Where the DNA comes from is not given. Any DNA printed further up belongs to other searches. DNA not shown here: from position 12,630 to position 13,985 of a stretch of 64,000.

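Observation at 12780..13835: Fic-domain protein with catalytic histidine replaced by glutamine (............)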

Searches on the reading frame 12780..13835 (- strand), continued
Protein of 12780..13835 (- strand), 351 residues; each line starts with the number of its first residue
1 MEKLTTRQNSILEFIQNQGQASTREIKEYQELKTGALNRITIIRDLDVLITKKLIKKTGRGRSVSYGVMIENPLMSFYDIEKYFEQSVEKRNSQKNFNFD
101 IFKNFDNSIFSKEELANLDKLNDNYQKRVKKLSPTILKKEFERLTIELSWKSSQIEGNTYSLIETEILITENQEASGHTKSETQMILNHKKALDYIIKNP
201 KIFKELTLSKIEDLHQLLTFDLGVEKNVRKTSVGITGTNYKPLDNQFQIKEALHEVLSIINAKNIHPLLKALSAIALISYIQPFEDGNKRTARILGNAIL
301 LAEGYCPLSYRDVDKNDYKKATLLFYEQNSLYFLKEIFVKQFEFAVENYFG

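Call 19: predict_structure(alignment_id=A1)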
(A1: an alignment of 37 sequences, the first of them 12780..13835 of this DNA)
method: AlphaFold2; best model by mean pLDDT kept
length: 351 residues; sequences in the alignment: 37
mean_pLDDT: 91.5   pTM: 0.89
mean pLDDT of the five models: 91.5, 91.4, 85.7, 85.7, 82.1
residues with pLDDT >= 90: 253; 70-90: 96; 50-70: 2; < 50: 0
segments of 3 or more residues with pLDDT < 50: none
pLDDT, mean of each block of 10 residues (from residue 1): 84 91 94 89 94 91 88 92 90 90 96 95 95 91 90 85 94 92 94 95 94 93 83 82 89 96 97 96 87 96 94 87 94 96 91 77
secondary structure, 60 per line:
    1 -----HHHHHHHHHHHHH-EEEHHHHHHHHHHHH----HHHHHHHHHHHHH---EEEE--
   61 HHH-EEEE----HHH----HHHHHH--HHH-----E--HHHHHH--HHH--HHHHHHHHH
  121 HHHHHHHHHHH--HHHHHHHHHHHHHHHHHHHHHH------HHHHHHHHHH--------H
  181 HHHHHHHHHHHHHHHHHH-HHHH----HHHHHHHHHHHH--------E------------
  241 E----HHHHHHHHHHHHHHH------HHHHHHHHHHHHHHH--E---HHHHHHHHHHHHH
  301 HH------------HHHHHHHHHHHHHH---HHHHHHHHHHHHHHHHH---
elements in order: H6-18 E20-22 H23-34 H39-51 E55-58 E65-68 H80-85 H99-104 H112-131 H134-155 H162-171 H180-198 H200-203 H208-219 H246-260 H267-281 H288-302 H315-328 H332-348
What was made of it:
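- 13626..13835 (-): N-terminal winged helix-turn-helix domain (residues 1-70). H6-18, E20-22, H23-34, H39-51, E55-58, E65-68 in the AF2 model (call 19).
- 13683..13721 (-): Predicted recognition helix alpha3 (residues 39-51, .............). The third helix of the wHTH (call 19).
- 13101..13151 (-): Flap region (residues 229-245, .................), a beta-hairpin over the active site. Two isolated beta-bridge residues at 235 and 241 (DSSP 'E') in the AF2 model, no regular strand, so the beta-hairpin reading is an inference (call 19).
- On Winged-helix transcriptional repressors (BlaI/MecI, MarR, ArsR-like): AF2 secondary structure (call 19).
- Checked: The AF2 topology is H-E-H-H-E-E for residues 6-68, with mean pLDDT 91.5 for the whole model (call 19).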

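Call 22: search_protein_families(library=pfam, alignment_id=A2, max_evalue=0.0001)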
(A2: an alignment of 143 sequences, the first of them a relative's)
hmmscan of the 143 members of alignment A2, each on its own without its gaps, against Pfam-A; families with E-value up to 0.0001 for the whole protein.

A. member 1, L001:6764-7921:+ (385 aa): 5 families
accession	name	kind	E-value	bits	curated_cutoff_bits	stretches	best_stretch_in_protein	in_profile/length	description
PF00565.23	SNase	-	1.1e-27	97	21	1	194-299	2-107/107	Staphylococcal nuclease homologue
PF04086.19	SRP-alpha_N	-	2.7e-05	24.6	25.4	0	26-170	68-219/301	Signal recognition particle, alpha subunit, N-terminal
PF05901.16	Excalibur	-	3e-05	24.7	22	1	343-382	2-36/36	Excalibur calcium-binding domain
PF22251.1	PFF1_TM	-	3e-05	24.1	32.3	1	29-166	87-221/300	Vacuolar membrane protease, transmembrane domain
PF04977.20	DivIC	-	5.6e-05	23.3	28.9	1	45-90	1-46/80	Septum formation initiator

B. families by the number of members that match (of 143 scanned): 168 families (the first 25 are shown)
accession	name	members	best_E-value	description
PF13173.12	AAA_14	4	4.9e-29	AAA domain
PF00004.35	AAA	3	9.4e-25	ATPase family associated with various cellular activities (AAA)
PF01381.28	HTH_3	3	2.4e-14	Helix-turn-helix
PF13560.12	HTH_31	3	2.2e-08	Helix-turn-helix domain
PF04321.23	RmlD_sub_bind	2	4.6e-86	RmlD substrate binding domain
PF01370.27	Epimerase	2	1.8e-56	NAD dependent epimerase/dehydratase family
PF16363.11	GDP_Man_Dehyd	2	3.7e-54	GDP-mannose 4,6 dehydratase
PF13307.12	Helicase_C_2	2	3e-43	Helicase C-terminal domain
PF13635.12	DUF4143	2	6.6e-39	Domain of unknown function (DUF4143)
PF02590.22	SPOUT_MTase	2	1.2e-38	Predicted SPOUT methyltransferase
PF01558.24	POR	2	1.3e-35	Pyruvate ferredoxin/flavodoxin oxidoreductase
PF02450.21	LCAT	2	6.3e-32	Lecithin:cholesterol acyltransferase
PF01252.23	Peptidase_A8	2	7.7e-31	Signal peptidase (SPase) II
PF00565.23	SNase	2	1.1e-27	Staphylococcal nuclease homologue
PF08501.16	Shikimate_dh_N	2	3.7e-19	Shikimate dehydrogenase substrate binding domain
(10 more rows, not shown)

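Call 23: fold_search(model_id=the predicted structure, library=pdb)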
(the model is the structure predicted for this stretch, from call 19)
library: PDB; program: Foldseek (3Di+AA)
matches with E <= 10: 971; with E <= 0.001: 55
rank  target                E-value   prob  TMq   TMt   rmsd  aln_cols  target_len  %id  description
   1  6i7l                  1.3e-09  1.00  0.59  0.62   2.7       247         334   23  Crystal structure of monomeric FICD mutant L258D complexed with MgAMP-PNP (released 2019-09-25)
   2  6i7k                  1.9e-09  1.00  0.59  0.62   2.6       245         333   22  Crystal structure of monomeric FICD mutant L258D complexed with MgATP (released 2019-09-25)
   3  9yz5_A                1.9e-09  1.00  0.59  0.63   2.8       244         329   23  human FicD bound with farnesyl pyrophosphate (released 2026-02-25)
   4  4u04_A                1.9e-09  1.00  0.56  0.62   3.1       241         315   22  Structure of a eukaryotic fic domain containing protein (released 2014-12-10)
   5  6i7g_B                2.3e-09  1.00  0.59  0.61   2.7       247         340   23  Crystal structure of dimeric wild type FICD complexed with ATP (released 2019-09-25)
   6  4u0u_A                3.0e-09  1.00  0.56  0.59   4.2       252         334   23  Wild type eukaryotic fic domain containing protein with ADP (released 2014-12-10)
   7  4u0z_G                3.0e-09  1.00  0.55  0.59   4.4       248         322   23  Eukaryotic Fic Domain containing protein with bound APCPP (released 2014-12-10)
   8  4u07_A                3.9e-09  1.00  0.58  0.63   2.8       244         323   23  ATP bound to eukaryotic FIC domain containing protein (released 2014-12-10)
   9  6i7i                  4.3e-09  1.00  0.58  0.60   2.9       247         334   23  Crystal structure of dimeric FICD mutant K256A complexed with MgATP (released 2019-09-25)
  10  4u04_B                5.1e-09  1.00  0.58  0.62   2.8       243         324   23  Structure of a eukaryotic fic domain containing protein (released 2014-12-10)
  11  4u0z_H                5.4e-09  1.00  0.55  0.60   4.5       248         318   23  Eukaryotic Fic Domain containing protein with bound APCPP (released 2014-12-10)
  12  6i7h                  6.2e-09  1.00  0.58  0.61   2.9       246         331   23  Crystal structure of dimeric FICD mutant K256S (released 2019-09-25)
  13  4u0s_A                6.2e-09  1.00  0.57  0.61   2.9       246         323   23  Structure of Eukaryotic fic domain containing protein with ADP (released 2014-12-10)
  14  4u0z_A                6.9e-09  1.00  0.55  0.60   4.4       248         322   23  Eukaryotic Fic Domain containing protein with bound APCPP (released 2014-12-10)
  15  7b7z_A                8.3e-09  1.00  0.58  0.60   2.8       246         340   23  DeAMPylation complex of monomeric FICD and AMPylated BiP (state 1) (released 2021-07-07)
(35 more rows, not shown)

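Call 25: search_protein_families(library=padloc, proteins=[window:12780-13835:-], max_evalue=0.1)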
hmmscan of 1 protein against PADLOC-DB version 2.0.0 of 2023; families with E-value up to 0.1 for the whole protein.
window:12780-13835:- (351 aa): 8 families
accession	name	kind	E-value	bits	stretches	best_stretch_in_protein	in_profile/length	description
PDLC03963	SoFic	-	1.8e-19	68.3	1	118-306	29-218/361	-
PDLC04840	PDC-S04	-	4e-17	60.7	1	142-320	9-194/227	-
PDLC04837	PDC-S04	-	2.1e-13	48.1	1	137-348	18-230/234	-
PDLC04836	PDC-S04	-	1e-12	45.7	1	141-343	22-229/244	-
PDLC04839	PDC-S04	-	2.5e-07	28.6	1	270-321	128-182/205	-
PDLC04966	PDC-S24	-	2.2e-06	24.8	1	251-307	285-343/497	-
PDLC04838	PDC-S04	-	1.1e-05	23.3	1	273-340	135-200/209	-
PDLC04841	PDC-S04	-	0.0013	16.5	1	189-322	120-250/292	-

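Call 26: search_protein_families(library=phrogs, proteins=[window:12780-13835:-], max_evalue=0.01)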
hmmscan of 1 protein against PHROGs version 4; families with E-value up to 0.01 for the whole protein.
window:12780-13835:- (351 aa): 5 families
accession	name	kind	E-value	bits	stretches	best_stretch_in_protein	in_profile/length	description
phrog_11900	-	unknown function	1.8e-29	103.9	1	138-338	7-213/230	-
phrog_5978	-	unknown function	4.2e-23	83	1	115-310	18-228/364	-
phrog_13548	-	unknown function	6e-06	26.5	1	102-306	24-226/379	-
phrog_23170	-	unknown function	0.00012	22.8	1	193-305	32-148/191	-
phrog_12747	-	unknown function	0.0094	16.5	0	275-330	131-186/211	-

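Call 33: search_dna_similar(query=window:12780-13835:-, collection=plasmids, mode=protein, max_evalue=1e-20, max_rows=25)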
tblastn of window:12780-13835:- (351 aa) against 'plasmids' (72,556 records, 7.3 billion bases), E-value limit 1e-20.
Records with a match: 26; places in all: 28; records where one place covers at least 80% of the query: 2.
Best place of each record, by identity: <60% 26.
By first word of the organism name: Rhizobium 4; Roseibium 3; Cereibacter 3; Sulfitobacter 2; Undibacterium 2; Bacteroides 1; Aeromonas 1; Aromatoleum 1; Allorhizobium 1; Thiothrix 1; and 7 more.
By predicted mobility (MOB-suite, as given by PLSDB): non-mobilizable 21; conjugative 3; mobilizable 2.
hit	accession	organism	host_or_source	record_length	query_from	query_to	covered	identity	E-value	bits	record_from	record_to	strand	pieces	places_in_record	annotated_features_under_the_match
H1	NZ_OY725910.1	Bacteroides finegoldii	-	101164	44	350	87%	48.2%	4e-76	261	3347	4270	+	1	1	Fic family protein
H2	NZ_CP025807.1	Sulfitobacter sp. SK012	Marine Sediment,North Sea (sediment)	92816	10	349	97%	26.0%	3e-30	129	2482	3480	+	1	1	Fic family protein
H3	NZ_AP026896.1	Aeromonas caviae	Microbe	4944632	112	351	68%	35.6%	4e-33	137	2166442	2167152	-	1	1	none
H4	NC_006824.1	Aromatoleum aromaticum EbN1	-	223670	135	349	61%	37.0%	2e-30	129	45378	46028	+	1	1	Fic family protein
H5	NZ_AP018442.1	Undibacterium sp. YM2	-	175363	135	351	62%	36.6%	3e-32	135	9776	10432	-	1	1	Fic family protein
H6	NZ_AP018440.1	Undibacterium sp. KW1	-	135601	135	349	61%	36.9%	3e-32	134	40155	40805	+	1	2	Fic family protein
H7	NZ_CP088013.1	Rhizobium sp. T136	Melilotus albus,Cell culture,root nodule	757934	121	350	66%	34.2%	2e-29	126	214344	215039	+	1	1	Fic family protein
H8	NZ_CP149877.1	Rhizobium sp. T1473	-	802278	121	350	66%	34.2%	2e-29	126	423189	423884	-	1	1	Fic family protein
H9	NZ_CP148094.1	Rhizobium sp. T1470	-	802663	121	350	66%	34.2%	2e-29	126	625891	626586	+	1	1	Fic family protein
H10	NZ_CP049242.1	Allorhizobium pseudoryzae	cell culture,soil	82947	127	349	64%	34.9%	1e-28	124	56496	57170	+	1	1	Fic family protein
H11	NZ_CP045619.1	Roseibium aggregatum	-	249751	127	349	64%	34.5%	8e-28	122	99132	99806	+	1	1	Fic family protein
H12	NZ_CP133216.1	Thiothrix subterranea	hydrogen sulfide spring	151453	135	342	59%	36.9%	6e-30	128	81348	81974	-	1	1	Fic family protein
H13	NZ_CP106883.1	Comamonas endophytica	Indosasa shibataeoides,cell culture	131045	126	349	64%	34.2%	1e-24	112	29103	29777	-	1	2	Fic family protein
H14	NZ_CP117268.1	Rhizobium rhododendri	Rhododendron sp.,pure bacterial ...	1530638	135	349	61%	35.3%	6e-29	125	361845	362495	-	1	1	record has no annotation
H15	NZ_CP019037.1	Massilia putida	Soil,wolfram mine tailing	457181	143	351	60%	36.1%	7e-29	125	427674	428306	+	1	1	Fic family protein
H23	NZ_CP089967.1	Cereibacter azotoformans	Owen's River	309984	135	349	61%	33.8%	5e-25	113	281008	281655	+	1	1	Fic family protein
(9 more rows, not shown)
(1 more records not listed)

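Call 34: search_dna_similar(query=window:12780-13835:-, collection=phages, mode=protein, max_evalue=1e-10, max_rows=20)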
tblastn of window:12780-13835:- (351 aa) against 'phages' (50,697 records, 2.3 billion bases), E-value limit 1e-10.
Records with a match: 2; places in all: 2; records where one place covers at least 80% of the query: 0.
Best place of each record, by identity: <60% 2.
By first word of the organism name: Bacteriophage 2.
By host as written in the record: Helicobacter bizzozeronii 1; - 1.
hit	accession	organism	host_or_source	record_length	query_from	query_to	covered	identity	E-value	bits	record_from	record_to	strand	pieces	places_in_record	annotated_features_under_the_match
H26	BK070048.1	Bacteriophage sp.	Helicobacter bizzozeronii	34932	111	347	68%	28.6%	2e-15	83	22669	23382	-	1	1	Huntingtin interacting protein E-like protein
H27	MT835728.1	Bacteriophage sp.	human fecal samples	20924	131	327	56%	33.2%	2e-11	71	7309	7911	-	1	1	record has no annotation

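Call 35: get_annotated_region(hit=H4, flank=3000)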
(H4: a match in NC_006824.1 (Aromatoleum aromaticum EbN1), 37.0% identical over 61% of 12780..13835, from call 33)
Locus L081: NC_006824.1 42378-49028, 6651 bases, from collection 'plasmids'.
description: Aromatoleum aromaticum EbN1 plasmid 2, complete sequence
organism: Aromatoleum aromaticum EbN1 (NCBI taxid 76114)
taxonomy: Bacteria; Pseudomonadota; Betaproteobacteria; Rhodocyclales; Rhodocyclaceae; Aromatoleum; Aromatoleum aromaticum; Aromatoleum aromaticum EbN1
host: -; source: -; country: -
typing (MOB-suite, as given by PLSDB): conjugative; replicon rep_cluster_1841; relaxase MOBP; mating-pair formation MPF_T
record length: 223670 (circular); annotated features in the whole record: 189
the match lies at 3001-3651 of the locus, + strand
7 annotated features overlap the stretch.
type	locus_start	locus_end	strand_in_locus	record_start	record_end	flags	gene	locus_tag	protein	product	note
CDS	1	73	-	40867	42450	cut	-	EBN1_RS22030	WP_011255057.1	nitroreductase family protein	-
CDS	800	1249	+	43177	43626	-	-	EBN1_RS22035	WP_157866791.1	metal-dependent phosphohydrolase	-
CDS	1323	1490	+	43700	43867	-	-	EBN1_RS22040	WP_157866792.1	hypothetical protein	-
CDS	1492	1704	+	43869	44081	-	-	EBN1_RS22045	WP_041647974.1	DUF4224 domain-containing protein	-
CDS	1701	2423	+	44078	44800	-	-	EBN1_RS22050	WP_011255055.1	integrase, partial gene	-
CDS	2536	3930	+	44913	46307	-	-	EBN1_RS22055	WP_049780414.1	Fic family protein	-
CDS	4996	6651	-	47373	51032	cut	-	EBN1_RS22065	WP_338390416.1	zincin-like metallopeptidase domain-containing protein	-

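Call 36: get_annotated_region(hit=H1, flank=4000)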
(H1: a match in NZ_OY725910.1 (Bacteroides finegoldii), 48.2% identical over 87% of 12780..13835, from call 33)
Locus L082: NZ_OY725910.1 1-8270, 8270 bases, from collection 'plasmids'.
description: Bacteroides finegoldii strain Bacteroides finegoldii TSDC17.2-1.1 plasmid 8, complete sequence
organism: Bacteroides finegoldii (NCBI taxid 338188)
taxonomy: Bacteria; Bacteroidota; Bacteroidia; Bacteroidales; Bacteroidaceae; Bacteroides; Bacteroides finegoldii
host: -; source: -; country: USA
typing (MOB-suite, as given by PLSDB): non-mobilizable
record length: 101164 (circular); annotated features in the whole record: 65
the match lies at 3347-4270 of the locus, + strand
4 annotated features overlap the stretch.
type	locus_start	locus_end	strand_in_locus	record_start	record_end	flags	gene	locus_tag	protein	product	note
CDS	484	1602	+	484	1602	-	-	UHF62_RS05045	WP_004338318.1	site-specific integrase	GO:0015074 - DNA integration [Evidence IEA]; GO:0006310 - DNA recombination [Evidence IEA]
CDS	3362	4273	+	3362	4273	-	-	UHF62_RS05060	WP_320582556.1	Fic family protein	-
CDS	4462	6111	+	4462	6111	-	-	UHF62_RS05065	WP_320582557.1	DUF6377 domain-containing protein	-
CDS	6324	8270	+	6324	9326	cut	-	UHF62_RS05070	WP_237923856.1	TonB-dependent receptor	-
